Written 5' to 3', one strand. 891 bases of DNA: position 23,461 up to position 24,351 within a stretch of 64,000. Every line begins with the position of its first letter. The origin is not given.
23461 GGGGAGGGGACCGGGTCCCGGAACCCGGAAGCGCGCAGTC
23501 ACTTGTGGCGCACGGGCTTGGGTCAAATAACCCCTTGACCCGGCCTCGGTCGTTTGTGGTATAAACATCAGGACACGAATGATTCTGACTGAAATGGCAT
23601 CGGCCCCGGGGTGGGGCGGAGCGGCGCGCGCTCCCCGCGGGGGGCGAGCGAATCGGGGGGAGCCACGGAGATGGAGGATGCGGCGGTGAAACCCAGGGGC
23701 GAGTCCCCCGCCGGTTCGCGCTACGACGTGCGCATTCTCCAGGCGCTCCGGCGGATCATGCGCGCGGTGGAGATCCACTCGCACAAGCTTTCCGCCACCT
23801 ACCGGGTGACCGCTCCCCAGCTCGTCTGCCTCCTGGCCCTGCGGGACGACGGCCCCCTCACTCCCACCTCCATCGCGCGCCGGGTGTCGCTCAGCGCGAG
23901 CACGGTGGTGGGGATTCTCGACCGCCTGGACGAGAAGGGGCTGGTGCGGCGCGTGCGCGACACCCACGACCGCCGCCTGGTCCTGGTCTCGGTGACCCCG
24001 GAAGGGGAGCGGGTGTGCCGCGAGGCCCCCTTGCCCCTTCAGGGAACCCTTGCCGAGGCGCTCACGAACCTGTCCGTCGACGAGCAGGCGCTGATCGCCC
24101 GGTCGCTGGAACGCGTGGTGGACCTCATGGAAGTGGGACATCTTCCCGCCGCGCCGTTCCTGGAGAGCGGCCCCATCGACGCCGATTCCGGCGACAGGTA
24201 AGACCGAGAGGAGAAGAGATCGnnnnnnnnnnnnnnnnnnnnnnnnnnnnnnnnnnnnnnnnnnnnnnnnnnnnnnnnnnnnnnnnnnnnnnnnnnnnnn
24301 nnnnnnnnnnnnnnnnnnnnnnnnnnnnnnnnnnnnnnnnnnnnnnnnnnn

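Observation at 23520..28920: marR-ablA-ablB cluster with adjacent amino-acid ABC importer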

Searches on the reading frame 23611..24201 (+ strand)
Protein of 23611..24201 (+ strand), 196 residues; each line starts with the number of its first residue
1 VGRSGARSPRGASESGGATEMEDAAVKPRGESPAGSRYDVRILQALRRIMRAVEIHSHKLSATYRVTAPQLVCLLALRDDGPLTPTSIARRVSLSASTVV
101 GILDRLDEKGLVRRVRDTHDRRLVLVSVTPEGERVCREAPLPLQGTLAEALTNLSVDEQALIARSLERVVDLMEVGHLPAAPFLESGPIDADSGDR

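Call 3: search_protein_families(library=ncbifam, proteins=[window:23611-24201:+], max_evalue=0.001)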
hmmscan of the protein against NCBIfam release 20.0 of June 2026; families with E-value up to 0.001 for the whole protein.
window:23611-24201:+ (196 aa): 14 families
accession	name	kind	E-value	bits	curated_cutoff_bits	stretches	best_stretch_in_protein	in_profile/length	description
NF008565.1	PRK11512.1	equivalog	7.8e-12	45.4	240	1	64-170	36-143/144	multiple antibiotic resistance transcriptional regulator MarR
NF052438.1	TransRegRv0880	equivalog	1.7e-11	44.1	220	1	62-169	28-135/143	Rv0880 family HTH-type transcriptional regulator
NF041230.1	BagL_FevM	exception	4.7e-10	39.7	230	1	64-139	36-111/145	MarR family transcriptional regulator BagL/FevM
NF053777.1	Saro0803TransReg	equivalog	1.5e-09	37.7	200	1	46-140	15-109/140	Saro_0803 family transcriptional regulator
NF050133.1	TransRegFabT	equivalog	3.5e-09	37.1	200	1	81-173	42-134/138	fatty acid biosynthesis transcriptional regulator FabT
TIGR02337.1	HpaR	equivalog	8.5e-09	35.3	121.2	1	64-139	24-99/130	homoprotocatechuate degradation operon regulator HpaR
NF045593.1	bilirub_TF_BilQ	equivalog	7.1e-08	32.2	125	1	66-170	28-132/135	bilirubin utilization transcriptional regulator BilQ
NF052638.1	TransRegOhrRVib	equivalog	7.2e-08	32.3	200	1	64-140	33-109/141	transcriptional regulator OhrR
NF038251.1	AdcR_fam_Zn_TF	equivalog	3.1e-07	30.7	175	1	64-170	32-140/143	zinc-dependent MarR family transcriptional regulator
TIGR01889.1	Staph_reg_Sar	paralog_domain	1.2e-06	28.8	62.6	1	50-131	7-92/109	staphylococcal accessory regulator family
NF002926.0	PRK03573.1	equivalog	1.7e-06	28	120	1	46-167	12-131/144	transcriptional regulator SlyA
NF040939.2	trans_reg_lrs14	equivalog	8.8e-06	25.7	90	1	57-120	10-74/103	Lrs14 family HTH-type transcriptional regulator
TIGR04472.1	reg_rSAM_mob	hypoth_equivalog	0.00034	20.6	240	1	75-131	38-94/141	radical SAM mobile pair system MarR family transcriptional regulator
NF053606.1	Sta1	subfamily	0.00059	19.9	80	0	59-121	11-73/100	Sta1 family transcriptional regulator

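Call 4: search_protein_families(library=pfam, proteins=[window:23611-24201:+], max_evalue=0.001)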
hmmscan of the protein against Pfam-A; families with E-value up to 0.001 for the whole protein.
window:23611-24201:+ (196 aa): 10 families
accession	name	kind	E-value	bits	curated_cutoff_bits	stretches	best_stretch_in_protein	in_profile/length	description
PF01047.28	MarR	-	5.6e-15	55.4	24.6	1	66-124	1-59/59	MarR family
PF12802.13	MarR_2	-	9.8e-12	45.3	27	1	66-122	3-60/61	MarR family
PF13463.12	HTH_27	-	7.5e-09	36.2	22.2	1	68-132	3-68/68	Winged helix DNA-binding domain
PF22381.2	Staph_reg_Sar_Rot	-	2.2e-06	28.1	27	1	59-134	5-80/85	Transcriptional regulator SarA/Rot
PF13412.12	HTH_24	-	2.4e-06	27.5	21.9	1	74-113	9-48/48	Winged helix-turn-helix DNA-binding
PF01978.25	TrmB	-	3e-05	24.2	25.6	1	74-118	14-58/68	Sugar-specific transcriptional regulator TrmB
PF25213.1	HVO_A0261_N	-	3.5e-05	24.1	35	1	72-138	14-73/86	HVO_A0261 N-terminal domain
PF09339.16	HTH_IclR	-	6.4e-05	23.1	22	1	79-115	15-51/52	IclR helix-turn-helix domain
PF02082.26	Rrf2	-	0.00067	20.3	30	0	71-116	11-57/132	Iron-dependent Transcriptional regulator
PF13404.12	HTH_AsnC-type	-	0.00079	19.6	27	0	75-99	10-34/42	AsnC-type helix-turn-helix domain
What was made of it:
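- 23671..24201 (+): MarR-family regulator of the EctR/CosR type, 176 aa. An upstream in-frame GTG at 23611 would give 196 aa. PF01047, E 5.6e-15 (call 4).
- Checked: MarR, 23611/23671-24201: PF01047, E 5.6e-15 (call 4).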

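Call 63: search_dna_similar(query=window:23671-24198:+, collection=plasmids, mode=protein, max_rows=15, max_evalue=1e-8)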
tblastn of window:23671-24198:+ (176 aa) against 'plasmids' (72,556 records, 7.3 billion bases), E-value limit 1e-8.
Records with a match: 49; places in all: 49; records where one place covers at least 80% of the query: 37.
Best place of each record, by identity: <60% 49.
By first word of the organism name: Sphingobium 11; Vibrio 7; Leisingera 6; Aminobacter 5; Novosphingobium 3; Ralstonia 3; Alloyangia 2; Rhizobium 2; Sphingomonas 1; Rhodobacteraceae 1; and 8 more.
By predicted mobility (MOB-suite, as given by PLSDB): non-mobilizable 36; conjugative 11; mobilizable 2.
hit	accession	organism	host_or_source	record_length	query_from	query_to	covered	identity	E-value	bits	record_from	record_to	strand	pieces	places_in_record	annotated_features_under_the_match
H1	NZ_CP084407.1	Sphingobium sp. CFD-2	cell culture,soil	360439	15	170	89%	39.9%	7e-22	99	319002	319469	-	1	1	MarR family transcriptional regulator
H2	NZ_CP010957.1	Sphingobium sp. YBL2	cell culture,soil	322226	15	170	89%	38.5%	6e-22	99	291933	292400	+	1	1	MarR family transcriptional regulator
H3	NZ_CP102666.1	Sphingobium sp. JS3065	whole organism,chemical plant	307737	15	170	89%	38.5%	6e-22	99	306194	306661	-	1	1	MarR family transcriptional regulator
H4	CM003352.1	Sphingomonas sp. MEA3-1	single cell,soil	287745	15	170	89%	38.5%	7e-22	99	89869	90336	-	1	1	none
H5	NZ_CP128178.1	Sphingobium baderi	mixed culture,activated sludge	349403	23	170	84%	38.5%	4e-22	99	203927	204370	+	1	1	MarR family transcriptional regulator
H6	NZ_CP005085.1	Sphingobium sp. TKS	-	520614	23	170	84%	38.5%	4e-22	99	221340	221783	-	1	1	MarR family transcriptional regulator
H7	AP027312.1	Sphingobium sp. TomMM7A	-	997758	23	170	84%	38.0%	8e-20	92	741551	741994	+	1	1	MarR family transcriptional regulator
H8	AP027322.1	Sphingobium sp. TomTYG43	-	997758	23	170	84%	38.0%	8e-20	92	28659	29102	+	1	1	MarR family transcriptional regulator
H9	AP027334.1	Sphingobium sp. TomTYG71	-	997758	23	170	84%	38.0%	8e-20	92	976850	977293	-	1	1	MarR family transcriptional regulator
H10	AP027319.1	Sphingobium sp. TomTYG42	-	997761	23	170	84%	38.0%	8e-20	92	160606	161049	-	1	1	MarR family transcriptional regulator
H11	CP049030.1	Rhodobacteraceae bacterium SC52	Apostichopus japonicus,pure ...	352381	23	169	84%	38.3%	1e-17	86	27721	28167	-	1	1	MarR family transcriptional regulator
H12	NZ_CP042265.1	Qingshengfaniella alkalisoli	cell culture,saline soil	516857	16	169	88%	36.4%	4e-16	82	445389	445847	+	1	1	MarR family transcriptional regulator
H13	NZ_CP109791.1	Leisingera thetidis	-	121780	13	169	89%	35.6%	4e-17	85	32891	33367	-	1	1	MarR family transcriptional regulator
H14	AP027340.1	Sphingobium sp. TomTYG73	-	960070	23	170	84%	37.3%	2e-19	91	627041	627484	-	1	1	MarR family transcriptional regulator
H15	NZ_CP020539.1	Sphingobium herbicidovorans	cell culture,soil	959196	23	170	84%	37.2%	1e-20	95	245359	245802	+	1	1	MarR family transcriptional regulator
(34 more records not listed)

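Call 64: get_annotated_region(hit=H1, flank=6000)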
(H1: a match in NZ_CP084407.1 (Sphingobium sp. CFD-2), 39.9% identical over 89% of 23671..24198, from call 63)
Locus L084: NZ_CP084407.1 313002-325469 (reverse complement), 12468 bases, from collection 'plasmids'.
description: Sphingobium sp. CFD-2 plasmid pCFD-2-1, complete sequence
organism: Sphingobium sp. CFD-2 (NCBI taxid 2878542)
taxonomy: Bacteria; Pseudomonadota; Alphaproteobacteria; Sphingomonadales; Sphingomonadaceae; Sphingobium; Sphingobium sp. CFD-2
host: -; source: cell culture,soil; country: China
typing (MOB-suite, as given by PLSDB): non-mobilizable; mating-pair formation MPF_F
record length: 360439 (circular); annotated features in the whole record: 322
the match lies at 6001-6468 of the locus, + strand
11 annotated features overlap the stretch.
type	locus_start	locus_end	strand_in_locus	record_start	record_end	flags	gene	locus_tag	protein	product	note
CDS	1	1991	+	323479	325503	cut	-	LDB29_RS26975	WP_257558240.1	lytic transglycosylase domain-containing protein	-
CDS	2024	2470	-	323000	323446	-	-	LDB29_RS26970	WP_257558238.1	hypothetical protein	-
CDS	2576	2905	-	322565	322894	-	-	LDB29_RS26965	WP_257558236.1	Rap1a/Tai family immunity protein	-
CDS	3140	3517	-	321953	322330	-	-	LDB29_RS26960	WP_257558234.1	DUF4168 domain-containing protein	-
CDS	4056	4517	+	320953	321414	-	-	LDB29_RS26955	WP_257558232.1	response regulator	GO:0000160 - phosphorelay signal transduction system [Evidence IEA]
CDS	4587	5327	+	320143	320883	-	-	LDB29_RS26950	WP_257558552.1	hypothetical protein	-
CDS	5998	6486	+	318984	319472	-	-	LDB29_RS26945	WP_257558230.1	MarR family transcriptional regulator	GO:0006355 - regulation of DNA-templated transcription [Evidence IEA]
CDS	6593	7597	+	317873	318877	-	-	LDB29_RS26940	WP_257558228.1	YihY/virulence factor BrkB family protein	-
CDS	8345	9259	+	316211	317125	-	-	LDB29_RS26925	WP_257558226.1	lysozyme inhibitor LprI family protein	-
CDS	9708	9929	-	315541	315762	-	-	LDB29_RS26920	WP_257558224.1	hypothetical protein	-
CDS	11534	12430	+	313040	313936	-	-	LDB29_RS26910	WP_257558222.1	fused MFS/spermidine synthase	-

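Call 65: get_annotated_region(hit=H12, flank=6000)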
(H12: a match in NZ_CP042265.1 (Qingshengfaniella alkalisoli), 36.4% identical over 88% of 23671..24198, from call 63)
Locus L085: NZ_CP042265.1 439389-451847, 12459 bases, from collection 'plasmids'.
description: Qingshengfaniella alkalisoli strain LN3S51 plasmid unnamed4, complete sequence
organism: Qingshengfaniella alkalisoli (NCBI taxid 2599296)
taxonomy: Bacteria; Pseudomonadota; Alphaproteobacteria; Rhodobacterales; Paracoccaceae; Qingshengfaniella; Qingshengfaniella alkalisoli
host: -; source: cell culture,saline soil; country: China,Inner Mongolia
typing (MOB-suite, as given by PLSDB): non-mobilizable
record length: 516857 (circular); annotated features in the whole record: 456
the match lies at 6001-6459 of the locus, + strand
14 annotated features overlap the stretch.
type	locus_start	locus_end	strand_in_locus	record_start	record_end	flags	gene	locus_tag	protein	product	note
CDS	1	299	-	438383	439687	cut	preA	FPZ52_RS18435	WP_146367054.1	NAD-dependent dihydropyrimidine dehydrogenase subunit PreA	GO:0006210 - thymine catabolic process [Evidence IEA]; GO:0006212 - uracil catabolic process [Evidence IEA]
CDS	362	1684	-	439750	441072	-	-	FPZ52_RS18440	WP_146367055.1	NAD(P)-dependent oxidoreductase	-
CDS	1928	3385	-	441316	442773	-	-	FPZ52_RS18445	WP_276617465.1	aspartate kinase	-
CDS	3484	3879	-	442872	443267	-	-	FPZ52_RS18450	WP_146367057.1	ectoine synthase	-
CDS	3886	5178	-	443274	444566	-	ectB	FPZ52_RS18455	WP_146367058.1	diaminobutyrate--2-oxoglutarate transaminase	-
CDS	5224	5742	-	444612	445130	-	ectA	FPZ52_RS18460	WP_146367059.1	diaminobutyrate acetyltransferase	GO:0019491 - ectoine biosynthetic process [Evidence IEA]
CDS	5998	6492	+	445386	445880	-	-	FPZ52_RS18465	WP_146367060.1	MarR family transcriptional regulator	GO:0006355 - regulation of DNA-templated transcription [Evidence IEA]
CDS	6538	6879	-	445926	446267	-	-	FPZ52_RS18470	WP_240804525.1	hypothetical protein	-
CDS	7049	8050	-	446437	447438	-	araD1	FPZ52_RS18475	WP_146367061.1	AraD1 family protein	-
CDS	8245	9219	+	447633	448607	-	-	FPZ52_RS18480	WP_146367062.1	LysR family transcriptional regulator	GO:0006355 - regulation of DNA-templated transcription [Evidence IEA]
CDS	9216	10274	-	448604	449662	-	-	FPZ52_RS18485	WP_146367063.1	ornithine cyclodeaminase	-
CDS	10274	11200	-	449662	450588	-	rocF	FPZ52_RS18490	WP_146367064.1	arginase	GO:0019547 - arginine catabolic process to ornithine [Evidence IEA]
CDS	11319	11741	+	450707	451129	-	-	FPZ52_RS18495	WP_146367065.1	Lrp/AsnC family transcriptional regulator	-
CDS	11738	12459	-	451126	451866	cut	-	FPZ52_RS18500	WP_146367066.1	amino acid ABC transporter ATP-binding protein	-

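Call 66: get_annotated_region(hit=H13, flank=5000)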
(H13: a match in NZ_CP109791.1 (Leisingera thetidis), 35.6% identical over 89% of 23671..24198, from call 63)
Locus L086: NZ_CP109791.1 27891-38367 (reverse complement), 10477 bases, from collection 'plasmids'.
description: Leisingera thetidis strain BMJM1 plasmid pBMJM1_4, complete sequence
organism: Leisingera thetidis (NCBI taxid 2930199)
taxonomy: Bacteria; Pseudomonadota; Alphaproteobacteria; Rhodobacterales; Roseobacteraceae; Leisingera; Leisingera thetidis
host: -; source: -; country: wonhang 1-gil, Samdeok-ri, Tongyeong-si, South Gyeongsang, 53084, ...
typing (MOB-suite, as given by PLSDB): non-mobilizable
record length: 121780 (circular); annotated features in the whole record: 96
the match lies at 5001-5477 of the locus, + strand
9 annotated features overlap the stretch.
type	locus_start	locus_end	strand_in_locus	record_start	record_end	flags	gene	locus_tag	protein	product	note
CDS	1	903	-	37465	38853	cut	-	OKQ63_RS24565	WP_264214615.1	PLP-dependent aminotransferase family protein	-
CDS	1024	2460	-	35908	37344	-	-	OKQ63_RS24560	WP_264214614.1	aspartate kinase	-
CDS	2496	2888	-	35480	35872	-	-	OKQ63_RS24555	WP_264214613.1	ectoine synthase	-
CDS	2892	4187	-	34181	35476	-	ectB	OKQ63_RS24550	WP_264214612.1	diaminobutyrate--2-oxoglutarate transaminase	-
CDS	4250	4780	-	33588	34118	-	ectA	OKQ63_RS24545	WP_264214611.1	diaminobutyrate acetyltransferase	GO:0019491 - ectoine biosynthetic process [Evidence IEA]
CDS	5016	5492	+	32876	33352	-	-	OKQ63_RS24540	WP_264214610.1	MarR family transcriptional regulator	GO:0006355 - regulation of DNA-templated transcription [Evidence IEA]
CDS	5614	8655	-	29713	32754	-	-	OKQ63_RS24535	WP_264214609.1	efflux RND transporter permease subunit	-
CDS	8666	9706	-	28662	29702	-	-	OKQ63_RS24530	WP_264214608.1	efflux RND transporter periplasmic adaptor subunit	GO:0006810 - transport [Evidence IEA]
CDS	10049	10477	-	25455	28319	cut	-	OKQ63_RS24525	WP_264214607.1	LamG-like jellyroll fold domain-containing protein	-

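Call 67: get_annotated_region(hit=H11, flank=5000)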
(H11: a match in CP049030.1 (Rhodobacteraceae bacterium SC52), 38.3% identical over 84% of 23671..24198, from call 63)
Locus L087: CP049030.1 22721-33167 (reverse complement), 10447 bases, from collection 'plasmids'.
description: Rhodobacteraceae bacterium SC52 plasmid pSC52_2, complete sequence
organism: Rhodobacteraceae bacterium SC52 (NCBI taxid 2745590)
taxonomy: Bacteria; Pseudomonadota; Alphaproteobacteria; Rhodobacterales; Paracoccaceae; ; Rhodobacteraceae bacterium SC52
host: -; source: Apostichopus japonicus,pure culture,Intestine content; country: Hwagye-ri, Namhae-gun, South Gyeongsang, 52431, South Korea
typing (MOB-suite, as given by PLSDB): mobilizable; relaxase MOBP,MOBP
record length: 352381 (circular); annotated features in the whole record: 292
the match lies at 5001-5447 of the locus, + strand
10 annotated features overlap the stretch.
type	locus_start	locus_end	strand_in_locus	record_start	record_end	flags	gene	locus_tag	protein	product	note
CDS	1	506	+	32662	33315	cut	-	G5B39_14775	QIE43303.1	L,D-transpeptidase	-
CDS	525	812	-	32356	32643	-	-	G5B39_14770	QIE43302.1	hypothetical protein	-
CDS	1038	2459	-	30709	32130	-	-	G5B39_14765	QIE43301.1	aspartate kinase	-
CDS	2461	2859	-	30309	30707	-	-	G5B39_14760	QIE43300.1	ectoine synthase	-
CDS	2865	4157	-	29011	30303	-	ectB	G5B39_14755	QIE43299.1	diaminobutyrate--2-oxoglutarate transaminase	-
CDS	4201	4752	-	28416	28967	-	ectA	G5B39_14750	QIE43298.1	diaminobutyrate acetyltransferase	-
CDS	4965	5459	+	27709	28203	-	-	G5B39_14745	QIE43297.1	MarR family transcriptional regulator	-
CDS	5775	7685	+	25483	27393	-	-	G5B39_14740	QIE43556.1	DUF3604 domain-containing protein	-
CDS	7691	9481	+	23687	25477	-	-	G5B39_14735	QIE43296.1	DUF3604 domain-containing protein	-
CDS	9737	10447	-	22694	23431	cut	-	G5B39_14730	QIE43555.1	transporter substrate-binding domain-containing protein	-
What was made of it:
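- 23671..24201 (+): Two further plasmid hits are also beside ectABC-ask (calls 66, 67).
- On EctR/CosR-type MarR regulators: Three of the four plasmid hits examined lie divergent from ectABC-ask (calls 64-67).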
